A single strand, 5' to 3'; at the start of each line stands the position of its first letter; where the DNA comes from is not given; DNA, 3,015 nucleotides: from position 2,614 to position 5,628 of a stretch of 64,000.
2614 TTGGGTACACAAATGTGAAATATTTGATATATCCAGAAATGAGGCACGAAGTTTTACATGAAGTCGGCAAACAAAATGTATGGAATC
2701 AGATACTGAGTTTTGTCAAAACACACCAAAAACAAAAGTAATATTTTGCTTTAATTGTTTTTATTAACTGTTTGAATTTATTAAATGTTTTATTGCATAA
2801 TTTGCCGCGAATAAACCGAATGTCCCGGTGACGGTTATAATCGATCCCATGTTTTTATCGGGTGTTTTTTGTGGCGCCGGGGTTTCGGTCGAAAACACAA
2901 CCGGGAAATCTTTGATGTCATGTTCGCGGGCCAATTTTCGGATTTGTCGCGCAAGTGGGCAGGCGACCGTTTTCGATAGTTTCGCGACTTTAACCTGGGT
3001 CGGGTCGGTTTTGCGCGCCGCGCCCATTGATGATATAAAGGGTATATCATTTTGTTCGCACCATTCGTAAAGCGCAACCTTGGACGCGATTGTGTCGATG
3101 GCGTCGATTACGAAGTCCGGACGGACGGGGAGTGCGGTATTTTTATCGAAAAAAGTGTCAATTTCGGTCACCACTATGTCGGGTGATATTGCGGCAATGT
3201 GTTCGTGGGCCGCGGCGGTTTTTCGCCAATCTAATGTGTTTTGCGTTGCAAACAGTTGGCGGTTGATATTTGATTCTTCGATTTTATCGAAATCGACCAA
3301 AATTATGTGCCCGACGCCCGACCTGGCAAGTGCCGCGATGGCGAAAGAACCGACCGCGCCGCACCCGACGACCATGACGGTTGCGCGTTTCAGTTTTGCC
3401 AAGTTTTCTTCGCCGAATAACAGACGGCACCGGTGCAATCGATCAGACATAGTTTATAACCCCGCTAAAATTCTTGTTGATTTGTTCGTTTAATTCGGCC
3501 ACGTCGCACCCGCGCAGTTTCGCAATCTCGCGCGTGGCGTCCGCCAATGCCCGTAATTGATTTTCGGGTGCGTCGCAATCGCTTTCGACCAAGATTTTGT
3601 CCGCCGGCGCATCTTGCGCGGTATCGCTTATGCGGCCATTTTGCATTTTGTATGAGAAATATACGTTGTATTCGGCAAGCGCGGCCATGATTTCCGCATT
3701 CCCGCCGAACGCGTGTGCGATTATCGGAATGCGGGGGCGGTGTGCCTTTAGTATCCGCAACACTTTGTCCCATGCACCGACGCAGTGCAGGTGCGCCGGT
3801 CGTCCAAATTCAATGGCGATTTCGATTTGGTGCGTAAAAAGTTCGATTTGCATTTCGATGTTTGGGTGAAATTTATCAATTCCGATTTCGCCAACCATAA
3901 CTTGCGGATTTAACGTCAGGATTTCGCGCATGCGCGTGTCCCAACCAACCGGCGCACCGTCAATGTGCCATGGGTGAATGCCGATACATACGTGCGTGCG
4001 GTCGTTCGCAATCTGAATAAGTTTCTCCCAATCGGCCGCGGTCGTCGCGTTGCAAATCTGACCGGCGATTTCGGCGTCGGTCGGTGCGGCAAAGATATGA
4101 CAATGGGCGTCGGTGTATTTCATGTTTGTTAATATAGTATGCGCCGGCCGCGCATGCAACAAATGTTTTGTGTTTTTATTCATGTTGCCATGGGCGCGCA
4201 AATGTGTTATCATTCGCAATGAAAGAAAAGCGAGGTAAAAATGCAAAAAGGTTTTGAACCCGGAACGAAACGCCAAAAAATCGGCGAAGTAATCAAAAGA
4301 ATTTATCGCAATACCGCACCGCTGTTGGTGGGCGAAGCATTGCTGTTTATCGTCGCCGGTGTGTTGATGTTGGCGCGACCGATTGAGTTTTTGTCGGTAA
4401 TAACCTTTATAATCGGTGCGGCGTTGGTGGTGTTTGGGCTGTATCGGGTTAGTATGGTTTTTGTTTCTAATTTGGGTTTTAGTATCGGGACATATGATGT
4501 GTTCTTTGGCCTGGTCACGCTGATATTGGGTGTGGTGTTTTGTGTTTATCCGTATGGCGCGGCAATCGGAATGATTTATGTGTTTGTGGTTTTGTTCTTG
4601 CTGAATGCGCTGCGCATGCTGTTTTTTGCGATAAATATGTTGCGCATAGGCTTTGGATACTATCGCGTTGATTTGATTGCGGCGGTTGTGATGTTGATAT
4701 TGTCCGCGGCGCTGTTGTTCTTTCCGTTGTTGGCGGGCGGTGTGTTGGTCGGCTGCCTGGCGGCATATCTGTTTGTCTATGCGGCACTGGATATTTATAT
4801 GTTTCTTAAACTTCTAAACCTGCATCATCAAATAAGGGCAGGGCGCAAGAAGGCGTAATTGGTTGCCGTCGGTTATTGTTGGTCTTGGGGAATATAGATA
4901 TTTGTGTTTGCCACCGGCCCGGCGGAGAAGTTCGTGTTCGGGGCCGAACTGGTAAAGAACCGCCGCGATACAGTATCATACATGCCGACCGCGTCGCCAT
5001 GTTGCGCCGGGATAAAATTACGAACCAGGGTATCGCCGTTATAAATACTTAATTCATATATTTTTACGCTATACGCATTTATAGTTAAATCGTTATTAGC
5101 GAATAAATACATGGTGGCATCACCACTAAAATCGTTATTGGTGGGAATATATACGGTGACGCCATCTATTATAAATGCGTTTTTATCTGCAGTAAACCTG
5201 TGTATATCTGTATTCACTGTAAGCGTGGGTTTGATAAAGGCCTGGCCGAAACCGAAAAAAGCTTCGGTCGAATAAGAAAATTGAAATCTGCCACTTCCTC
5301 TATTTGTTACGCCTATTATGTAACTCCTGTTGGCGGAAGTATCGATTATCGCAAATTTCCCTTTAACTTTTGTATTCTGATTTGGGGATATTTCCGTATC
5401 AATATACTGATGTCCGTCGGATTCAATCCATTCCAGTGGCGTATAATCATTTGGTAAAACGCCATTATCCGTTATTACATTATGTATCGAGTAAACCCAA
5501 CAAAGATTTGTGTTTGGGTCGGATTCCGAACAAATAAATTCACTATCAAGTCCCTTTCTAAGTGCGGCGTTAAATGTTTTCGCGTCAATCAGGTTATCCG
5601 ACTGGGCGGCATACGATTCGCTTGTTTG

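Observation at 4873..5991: Paralogous secreted proteins with a constant N-terminal half and swapped C-terminal halves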

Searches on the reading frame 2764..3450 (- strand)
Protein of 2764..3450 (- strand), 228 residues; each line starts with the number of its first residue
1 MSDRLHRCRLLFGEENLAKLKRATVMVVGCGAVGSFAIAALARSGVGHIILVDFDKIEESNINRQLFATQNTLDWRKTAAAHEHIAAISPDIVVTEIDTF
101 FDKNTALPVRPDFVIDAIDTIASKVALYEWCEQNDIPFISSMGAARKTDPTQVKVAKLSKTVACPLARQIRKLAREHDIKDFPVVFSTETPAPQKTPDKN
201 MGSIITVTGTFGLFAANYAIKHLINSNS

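Call 35: search_protein_families(library=pfam, proteins=[window:2764-3450:-], max_evalue=0.001)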
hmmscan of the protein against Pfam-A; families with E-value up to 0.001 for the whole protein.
window:2764-3450:- (228 aa): 2 families
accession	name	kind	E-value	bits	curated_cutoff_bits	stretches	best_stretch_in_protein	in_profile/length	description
PF00899.27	ThiF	-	2.2e-42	145.3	28.1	1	11-225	9-204/238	ThiF family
PF03435.24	Sacchrp_dh_NADP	-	0.00071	20.4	25.1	0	25-139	1-96/129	Saccharopine dehydrogenase NADP binding domain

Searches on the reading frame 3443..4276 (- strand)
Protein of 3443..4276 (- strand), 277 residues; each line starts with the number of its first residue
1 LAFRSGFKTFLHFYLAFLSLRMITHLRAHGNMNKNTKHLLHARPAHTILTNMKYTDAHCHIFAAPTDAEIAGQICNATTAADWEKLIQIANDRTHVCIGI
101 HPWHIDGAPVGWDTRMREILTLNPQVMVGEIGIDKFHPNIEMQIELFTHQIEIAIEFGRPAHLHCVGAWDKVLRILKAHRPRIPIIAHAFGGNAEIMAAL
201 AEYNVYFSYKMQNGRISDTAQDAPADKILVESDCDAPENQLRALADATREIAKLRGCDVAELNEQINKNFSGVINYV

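Call 35: search_protein_families(library=pfam, proteins=[window:3443-4276:-], max_evalue=0.001)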
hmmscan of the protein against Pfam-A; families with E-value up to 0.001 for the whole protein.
window:3443-4276:- (277 aa): 1 family
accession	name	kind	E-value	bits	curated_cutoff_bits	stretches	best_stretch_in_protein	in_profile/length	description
PF01026.27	TatD_DNase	-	2.4e-36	125.9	27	1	55-273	13-251/253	TatD related DNase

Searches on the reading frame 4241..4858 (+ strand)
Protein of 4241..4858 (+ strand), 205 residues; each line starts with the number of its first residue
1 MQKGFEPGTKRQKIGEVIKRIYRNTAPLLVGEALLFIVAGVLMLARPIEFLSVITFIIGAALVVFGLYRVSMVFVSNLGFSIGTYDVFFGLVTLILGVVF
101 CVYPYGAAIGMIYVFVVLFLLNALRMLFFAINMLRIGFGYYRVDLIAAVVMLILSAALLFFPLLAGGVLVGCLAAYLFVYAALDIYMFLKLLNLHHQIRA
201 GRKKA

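Call 35: search_protein_families(library=pfam, proteins=[window:4241-4858:+], max_evalue=0.001)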
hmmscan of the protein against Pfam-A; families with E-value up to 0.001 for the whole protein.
window:4241-4858:+ (205 aa): 1 family
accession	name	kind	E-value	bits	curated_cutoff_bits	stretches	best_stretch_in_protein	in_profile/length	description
PF03729.18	DUF308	-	2.2e-08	34.6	25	1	33-101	3-72/73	Short repeat of unknown function (DUF308)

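Call 55: find_encoding_contigs(protein=window:4241-4858:+, flank=3000, max_places=10)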
Protein window:4241-4858:+ (205 aa): 16 contigs read that carry it; 10 places shown.
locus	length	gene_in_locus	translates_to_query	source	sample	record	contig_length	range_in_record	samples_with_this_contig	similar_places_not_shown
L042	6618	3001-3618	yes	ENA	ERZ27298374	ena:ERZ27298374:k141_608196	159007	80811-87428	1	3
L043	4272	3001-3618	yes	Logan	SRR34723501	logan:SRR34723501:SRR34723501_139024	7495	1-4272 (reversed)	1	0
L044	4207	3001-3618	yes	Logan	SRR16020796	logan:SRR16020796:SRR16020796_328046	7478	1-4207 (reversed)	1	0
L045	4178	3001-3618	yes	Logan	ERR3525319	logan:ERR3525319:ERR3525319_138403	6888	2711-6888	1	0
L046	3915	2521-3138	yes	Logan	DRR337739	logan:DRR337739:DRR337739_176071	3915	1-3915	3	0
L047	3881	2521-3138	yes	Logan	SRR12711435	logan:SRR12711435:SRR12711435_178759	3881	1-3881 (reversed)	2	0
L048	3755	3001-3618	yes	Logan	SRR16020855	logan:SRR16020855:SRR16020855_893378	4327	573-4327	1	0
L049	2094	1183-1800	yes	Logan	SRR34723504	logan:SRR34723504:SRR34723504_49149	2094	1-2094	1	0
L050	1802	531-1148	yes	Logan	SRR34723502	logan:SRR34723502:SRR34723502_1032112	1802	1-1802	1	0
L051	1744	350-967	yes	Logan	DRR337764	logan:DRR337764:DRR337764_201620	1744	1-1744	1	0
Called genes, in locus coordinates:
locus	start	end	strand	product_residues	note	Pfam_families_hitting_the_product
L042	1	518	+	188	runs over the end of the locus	-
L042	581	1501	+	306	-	PF00561:Abhydrolase_1, PF12146:Hydrolase_4, PF12697:Abhydrolase_6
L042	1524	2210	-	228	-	PF00899:ThiF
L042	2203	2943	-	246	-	PF01026:TatD_DNase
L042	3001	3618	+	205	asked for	PF03729:DUF308 (weak)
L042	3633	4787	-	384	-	-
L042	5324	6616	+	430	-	PF13393:tRNA-synt_His, PF00587:tRNA-synt_2b, PF03129:HGTP_anticodon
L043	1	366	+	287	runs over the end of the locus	PF08538:DUF1749, PF12146:Hydrolase_4, PF00561:Abhydrolase_1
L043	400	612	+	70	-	-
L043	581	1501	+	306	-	PF00561:Abhydrolase_1, PF12146:Hydrolase_4, PF12697:Abhydrolase_6, PF08840:BAAT_C (faint)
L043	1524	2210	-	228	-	PF00899:ThiF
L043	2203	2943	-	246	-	PF01026:TatD_DNase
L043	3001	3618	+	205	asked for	PF03729:DUF308 (weak)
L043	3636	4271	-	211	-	?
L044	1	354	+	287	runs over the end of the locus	PF08538:DUF1749, PF12146:Hydrolase_4, PF00561:Abhydrolase_1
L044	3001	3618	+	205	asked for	PF03729:DUF308 (weak)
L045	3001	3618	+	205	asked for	PF03729:DUF308 (weak)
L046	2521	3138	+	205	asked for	PF03729:DUF308 (weak)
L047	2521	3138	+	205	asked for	PF03729:DUF308 (weak)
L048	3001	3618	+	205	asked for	PF03729:DUF308 (weak)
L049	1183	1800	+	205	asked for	PF03729:DUF308 (weak)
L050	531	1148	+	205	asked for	PF03729:DUF308 (weak)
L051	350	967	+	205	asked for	PF03729:DUF308 (weak)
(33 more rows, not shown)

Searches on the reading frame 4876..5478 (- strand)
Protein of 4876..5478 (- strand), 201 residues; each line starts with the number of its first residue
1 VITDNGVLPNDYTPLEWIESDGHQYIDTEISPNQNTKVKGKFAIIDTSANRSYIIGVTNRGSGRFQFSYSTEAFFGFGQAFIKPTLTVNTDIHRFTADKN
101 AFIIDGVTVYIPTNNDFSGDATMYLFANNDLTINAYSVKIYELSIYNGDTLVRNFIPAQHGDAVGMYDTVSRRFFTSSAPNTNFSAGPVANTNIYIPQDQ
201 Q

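Call 77: search_protein_families(library=phrogs, proteins=[window:4876-5478:-], max_evalue=0.01)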
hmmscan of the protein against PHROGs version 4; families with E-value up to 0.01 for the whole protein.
seq(201 aa): 0 families

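Call 107: search_dna_similar(query=window:4876-5478:-, collection=phages, mode=protein, max_evalue=0.001, max_rows=15)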
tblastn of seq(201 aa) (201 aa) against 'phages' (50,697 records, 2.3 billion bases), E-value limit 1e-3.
No match.
